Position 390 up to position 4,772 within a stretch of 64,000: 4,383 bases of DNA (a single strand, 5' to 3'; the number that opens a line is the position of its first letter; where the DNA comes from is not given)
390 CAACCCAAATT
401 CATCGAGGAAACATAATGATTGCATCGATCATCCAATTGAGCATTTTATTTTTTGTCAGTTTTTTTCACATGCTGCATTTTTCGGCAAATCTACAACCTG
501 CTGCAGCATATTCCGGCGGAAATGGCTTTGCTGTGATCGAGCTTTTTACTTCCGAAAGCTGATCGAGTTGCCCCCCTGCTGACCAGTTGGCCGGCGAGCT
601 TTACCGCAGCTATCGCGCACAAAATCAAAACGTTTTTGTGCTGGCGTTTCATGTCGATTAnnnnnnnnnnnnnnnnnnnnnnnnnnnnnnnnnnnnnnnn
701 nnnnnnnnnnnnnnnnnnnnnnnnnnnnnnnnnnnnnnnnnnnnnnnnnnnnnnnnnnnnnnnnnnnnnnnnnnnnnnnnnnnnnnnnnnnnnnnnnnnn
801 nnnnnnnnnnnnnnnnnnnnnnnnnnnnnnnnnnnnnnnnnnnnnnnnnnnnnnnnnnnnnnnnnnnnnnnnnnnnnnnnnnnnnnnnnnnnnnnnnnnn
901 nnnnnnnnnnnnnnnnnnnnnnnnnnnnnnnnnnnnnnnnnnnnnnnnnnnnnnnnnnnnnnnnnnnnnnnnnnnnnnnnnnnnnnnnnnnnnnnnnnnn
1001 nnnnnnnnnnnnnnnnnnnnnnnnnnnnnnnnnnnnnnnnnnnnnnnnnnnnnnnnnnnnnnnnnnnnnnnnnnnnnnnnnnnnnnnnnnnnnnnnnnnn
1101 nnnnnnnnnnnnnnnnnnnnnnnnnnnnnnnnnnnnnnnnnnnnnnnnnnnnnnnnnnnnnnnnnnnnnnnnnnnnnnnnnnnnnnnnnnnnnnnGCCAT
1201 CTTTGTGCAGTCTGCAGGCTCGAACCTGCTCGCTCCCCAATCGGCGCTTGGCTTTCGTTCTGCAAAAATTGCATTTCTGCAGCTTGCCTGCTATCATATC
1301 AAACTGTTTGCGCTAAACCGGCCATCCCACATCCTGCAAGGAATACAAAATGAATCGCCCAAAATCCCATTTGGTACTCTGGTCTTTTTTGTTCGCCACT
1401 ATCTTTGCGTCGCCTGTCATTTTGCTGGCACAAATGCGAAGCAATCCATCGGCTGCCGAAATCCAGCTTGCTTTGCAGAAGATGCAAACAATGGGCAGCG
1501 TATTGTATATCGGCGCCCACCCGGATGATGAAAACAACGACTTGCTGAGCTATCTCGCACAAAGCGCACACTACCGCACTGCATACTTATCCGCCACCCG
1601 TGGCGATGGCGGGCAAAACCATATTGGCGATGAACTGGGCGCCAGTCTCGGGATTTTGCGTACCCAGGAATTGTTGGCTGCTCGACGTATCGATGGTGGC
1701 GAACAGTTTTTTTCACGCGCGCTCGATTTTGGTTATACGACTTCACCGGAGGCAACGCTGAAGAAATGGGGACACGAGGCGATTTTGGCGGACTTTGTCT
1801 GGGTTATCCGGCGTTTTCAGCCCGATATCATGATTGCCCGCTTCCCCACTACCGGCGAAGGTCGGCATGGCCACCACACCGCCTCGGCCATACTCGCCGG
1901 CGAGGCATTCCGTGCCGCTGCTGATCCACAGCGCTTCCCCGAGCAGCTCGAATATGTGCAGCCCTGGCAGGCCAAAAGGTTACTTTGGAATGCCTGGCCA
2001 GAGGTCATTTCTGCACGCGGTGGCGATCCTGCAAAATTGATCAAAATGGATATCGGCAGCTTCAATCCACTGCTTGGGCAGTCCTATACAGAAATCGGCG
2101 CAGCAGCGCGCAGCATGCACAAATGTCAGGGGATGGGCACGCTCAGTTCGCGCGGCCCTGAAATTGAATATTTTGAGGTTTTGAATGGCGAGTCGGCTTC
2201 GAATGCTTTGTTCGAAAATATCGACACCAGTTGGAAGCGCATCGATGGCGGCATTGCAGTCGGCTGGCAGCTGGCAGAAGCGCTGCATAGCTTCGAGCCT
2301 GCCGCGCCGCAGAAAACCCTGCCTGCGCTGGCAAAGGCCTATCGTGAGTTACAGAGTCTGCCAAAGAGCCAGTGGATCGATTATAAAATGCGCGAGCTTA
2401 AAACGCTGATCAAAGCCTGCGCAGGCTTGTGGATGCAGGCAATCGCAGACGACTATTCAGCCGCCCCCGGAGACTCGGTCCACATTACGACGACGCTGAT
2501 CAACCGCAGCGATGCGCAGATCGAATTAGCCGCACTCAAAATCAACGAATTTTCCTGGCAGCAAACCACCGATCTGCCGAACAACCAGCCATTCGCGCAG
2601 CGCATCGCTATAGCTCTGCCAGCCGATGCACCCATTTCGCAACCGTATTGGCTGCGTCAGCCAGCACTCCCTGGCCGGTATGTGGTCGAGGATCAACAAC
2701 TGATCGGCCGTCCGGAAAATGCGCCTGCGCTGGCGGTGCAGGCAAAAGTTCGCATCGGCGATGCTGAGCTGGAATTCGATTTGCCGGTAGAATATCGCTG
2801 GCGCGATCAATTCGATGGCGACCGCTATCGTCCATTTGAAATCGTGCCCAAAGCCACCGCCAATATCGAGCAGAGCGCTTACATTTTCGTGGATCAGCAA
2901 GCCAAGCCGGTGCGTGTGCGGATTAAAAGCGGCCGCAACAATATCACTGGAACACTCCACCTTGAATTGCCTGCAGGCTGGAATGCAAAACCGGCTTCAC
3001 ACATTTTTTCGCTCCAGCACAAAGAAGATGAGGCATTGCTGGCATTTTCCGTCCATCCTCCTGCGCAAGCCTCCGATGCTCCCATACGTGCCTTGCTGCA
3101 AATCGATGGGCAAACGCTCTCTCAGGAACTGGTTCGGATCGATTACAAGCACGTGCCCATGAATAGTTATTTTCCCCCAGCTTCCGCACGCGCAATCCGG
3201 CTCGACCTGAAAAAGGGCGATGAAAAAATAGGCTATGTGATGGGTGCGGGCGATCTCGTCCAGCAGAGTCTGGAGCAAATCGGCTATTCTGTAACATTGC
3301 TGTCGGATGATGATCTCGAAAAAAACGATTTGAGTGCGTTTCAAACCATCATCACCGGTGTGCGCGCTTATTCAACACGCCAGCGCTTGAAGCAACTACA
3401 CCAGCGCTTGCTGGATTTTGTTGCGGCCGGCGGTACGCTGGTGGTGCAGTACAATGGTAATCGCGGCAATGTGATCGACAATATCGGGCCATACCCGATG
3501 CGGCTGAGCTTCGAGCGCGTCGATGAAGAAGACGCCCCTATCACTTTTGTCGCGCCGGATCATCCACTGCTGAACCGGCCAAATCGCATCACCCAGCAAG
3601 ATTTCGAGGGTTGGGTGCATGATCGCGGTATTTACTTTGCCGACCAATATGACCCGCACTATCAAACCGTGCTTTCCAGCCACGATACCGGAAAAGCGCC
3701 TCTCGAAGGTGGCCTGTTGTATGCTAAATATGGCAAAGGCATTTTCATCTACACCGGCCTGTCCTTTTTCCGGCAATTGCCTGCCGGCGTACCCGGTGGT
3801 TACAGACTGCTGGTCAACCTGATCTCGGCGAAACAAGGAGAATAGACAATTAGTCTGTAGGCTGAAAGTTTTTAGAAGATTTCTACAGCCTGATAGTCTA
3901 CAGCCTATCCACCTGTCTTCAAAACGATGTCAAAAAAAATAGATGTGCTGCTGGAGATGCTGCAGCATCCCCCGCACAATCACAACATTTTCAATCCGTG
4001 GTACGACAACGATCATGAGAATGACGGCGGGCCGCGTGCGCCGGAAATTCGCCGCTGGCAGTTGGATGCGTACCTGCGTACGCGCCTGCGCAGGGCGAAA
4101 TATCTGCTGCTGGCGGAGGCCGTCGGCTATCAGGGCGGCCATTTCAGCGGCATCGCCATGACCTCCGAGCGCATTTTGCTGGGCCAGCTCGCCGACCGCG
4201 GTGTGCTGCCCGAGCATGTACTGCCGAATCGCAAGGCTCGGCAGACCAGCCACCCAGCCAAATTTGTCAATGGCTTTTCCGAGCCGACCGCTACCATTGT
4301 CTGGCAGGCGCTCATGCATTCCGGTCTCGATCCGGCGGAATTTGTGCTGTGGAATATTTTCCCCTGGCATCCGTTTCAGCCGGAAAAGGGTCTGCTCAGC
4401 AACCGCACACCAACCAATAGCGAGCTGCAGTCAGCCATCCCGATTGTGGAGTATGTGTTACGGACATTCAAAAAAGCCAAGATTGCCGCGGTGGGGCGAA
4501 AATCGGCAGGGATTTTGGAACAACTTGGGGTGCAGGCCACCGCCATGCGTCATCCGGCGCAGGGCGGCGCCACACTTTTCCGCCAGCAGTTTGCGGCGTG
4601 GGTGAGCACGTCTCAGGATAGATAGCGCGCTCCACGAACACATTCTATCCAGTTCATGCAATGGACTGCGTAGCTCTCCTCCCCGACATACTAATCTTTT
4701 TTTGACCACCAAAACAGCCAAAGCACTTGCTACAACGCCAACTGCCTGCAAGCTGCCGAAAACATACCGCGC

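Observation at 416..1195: In-frame UGA at the first Cys of the CxxC motif of a DUF1223 thioredoxin-fold protein: candidate UxxC selenoprotein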

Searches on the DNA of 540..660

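Call 54: search_rna_families(source=window, start=540, end=660, threshold=evalue, max_evalue=10)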
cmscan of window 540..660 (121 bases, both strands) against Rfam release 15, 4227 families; matches with E-value up to 10: 2.
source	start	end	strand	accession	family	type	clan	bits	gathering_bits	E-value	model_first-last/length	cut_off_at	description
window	566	611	-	RF02950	D12-methyl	Gene; sRNA;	-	11.8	57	4.2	1-64/64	no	D12-methyl RNA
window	559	585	+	RF01575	DdR7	Gene; snRNA; snoRNA; CD-box;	-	10.6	80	6.7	72-98/98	no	Dictyostelium snoRNA Dd7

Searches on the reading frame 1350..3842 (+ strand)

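Call 41: search_protein_families(library=pfam, proteins=[window:1350-3842:+], max_evalue=0.00001)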
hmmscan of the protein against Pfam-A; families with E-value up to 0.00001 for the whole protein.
window:1350-3842:+ (831 aa): 1 family
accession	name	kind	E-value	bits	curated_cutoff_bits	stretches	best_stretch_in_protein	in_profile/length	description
PF02585.22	PIG-L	-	1e-11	45.9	28.2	1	52-181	1-123/129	GlcNAc-PI de-N-acetylase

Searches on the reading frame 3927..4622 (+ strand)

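Call 41: search_protein_families(library=pfam, proteins=[window:3927-4622:+], max_evalue=0.00001)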
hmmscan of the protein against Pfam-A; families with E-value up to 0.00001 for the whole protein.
window:3927-4622:+ (232 aa): 1 family
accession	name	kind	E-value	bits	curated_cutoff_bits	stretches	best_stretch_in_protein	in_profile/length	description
PF03167.25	UDG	-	8.2e-06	26.4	24.3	0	117-211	28-119/141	Uracil DNA glycosylase superfamily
